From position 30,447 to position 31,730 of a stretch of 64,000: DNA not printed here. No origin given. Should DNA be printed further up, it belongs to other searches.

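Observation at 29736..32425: Encapsulin shell gene coupled to a 614-aa VWA/MIDAS protein, with no canonical cargo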

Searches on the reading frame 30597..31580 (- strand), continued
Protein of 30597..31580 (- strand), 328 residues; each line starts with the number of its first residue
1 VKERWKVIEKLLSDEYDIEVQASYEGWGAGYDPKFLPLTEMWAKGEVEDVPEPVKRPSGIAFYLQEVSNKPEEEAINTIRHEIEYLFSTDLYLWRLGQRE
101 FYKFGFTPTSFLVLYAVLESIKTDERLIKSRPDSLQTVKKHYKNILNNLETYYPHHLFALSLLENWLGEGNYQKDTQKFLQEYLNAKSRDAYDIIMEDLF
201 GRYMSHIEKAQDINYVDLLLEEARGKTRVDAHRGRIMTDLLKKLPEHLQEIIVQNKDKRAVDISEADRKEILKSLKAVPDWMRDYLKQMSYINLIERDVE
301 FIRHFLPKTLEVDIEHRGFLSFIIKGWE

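Call 83: fold_search(model_id=the predicted structure, library=pdb)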
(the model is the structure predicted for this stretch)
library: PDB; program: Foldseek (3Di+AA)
matches with E <= 10: 382; with E <= 0.001: 0
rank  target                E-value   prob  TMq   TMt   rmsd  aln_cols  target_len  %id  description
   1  1wmw_D                2.0e-01  0.15  0.15  0.15  19.3       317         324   15  Crystal structure of geranulgeranyl diphosphate synthase from Thermus thermophilus (released 2005-07-21)
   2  1wmw_B                2.6e-01  0.12  0.15  0.15  19.1       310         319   15  Crystal structure of geranulgeranyl diphosphate synthase from Thermus thermophilus (released 2005-07-21)
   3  8a74_B                3.2e-01  0.08  0.13  0.13  21.4       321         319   12  PcIDS1_F315A in complex with Mg2+ and GPP (released 2023-05-31)
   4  8a7b_B                4.0e-01  0.10  0.14  0.15  21.1       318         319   11  PcIDS1_D319N in complex with Mg2+ and 3-Br-GPP (released 2023-05-31)
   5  7upp_B                5.4e-01  0.08  0.13  0.14  18.9       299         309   11  Crystal structure of designed heterotrimeric assembly DHT03_2arm_A21/B21/C long (released 2022-12-14)
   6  1ix3                  5.9e-01  0.10  0.14  0.19  20.3       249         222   13  Crystal Structure of Rat Heme Oxygenase-1 in complex with Heme bound to Cyanide (released 2003-09-02)
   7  1dve                  7.2e-01  0.09  0.13  0.19  20.4       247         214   12  CRYSTAL STRUCTURE OF RAT HEME OXYGENASE-1 IN COMPLEX WITH HEME (released 2000-04-12)
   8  8a78_B                7.2e-01  0.08  0.14  0.15  20.8       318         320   12  PcIDS1_F315A in complex with Mg2+/Mn2+ and GPP (released 2023-05-31)
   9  7upp_A                8.7e-01  0.06  0.14  0.14  19.4       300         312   12  Crystal structure of designed heterotrimeric assembly DHT03_2arm_A21/B21/C long (released 2022-12-14)
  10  8a7r_B                8.7e-01  0.06  0.14  0.14  20.8       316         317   12  PcIDS1_I420A in complex with Mg2+ and GPP (released 2023-05-31)
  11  5l0d_D                9.1e-01  0.08  0.11  0.17  17.7       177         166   14  Human Metavinculin(residues 959-1130) in complex with PIP2 (released 2016-08-31)
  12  3h2v_A                1.0e+00  0.08  0.12  0.19  17.0       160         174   18  Human raver1 RRM1 domain in complex with human vinculin tail domain Vt (released 2009-07-28)
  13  5w5v                  1.0e+00  0.07  0.15  0.09  30.4       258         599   12  TBK1 co-crystal structure with amlexanox (released 2018-06-27)
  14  1wmw_A                1.0e+00  0.07  0.15  0.15  19.8       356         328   11  Crystal structure of geranulgeranyl diphosphate synthase from Thermus thermophilus (released 2005-07-21)
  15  4im0                  1.0e+00  0.06  0.14  0.09  29.3       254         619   11  Structure of Tank-Binding Kinase 1 (released 2013-03-06)
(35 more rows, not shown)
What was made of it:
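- On NorD/CbbO/midasin-class VWA adaptor: Foldseek's best E is 0.2 (call 83).
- On Zincin metallopeptidase (N-domain): Foldseek finds nothing (call 83).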
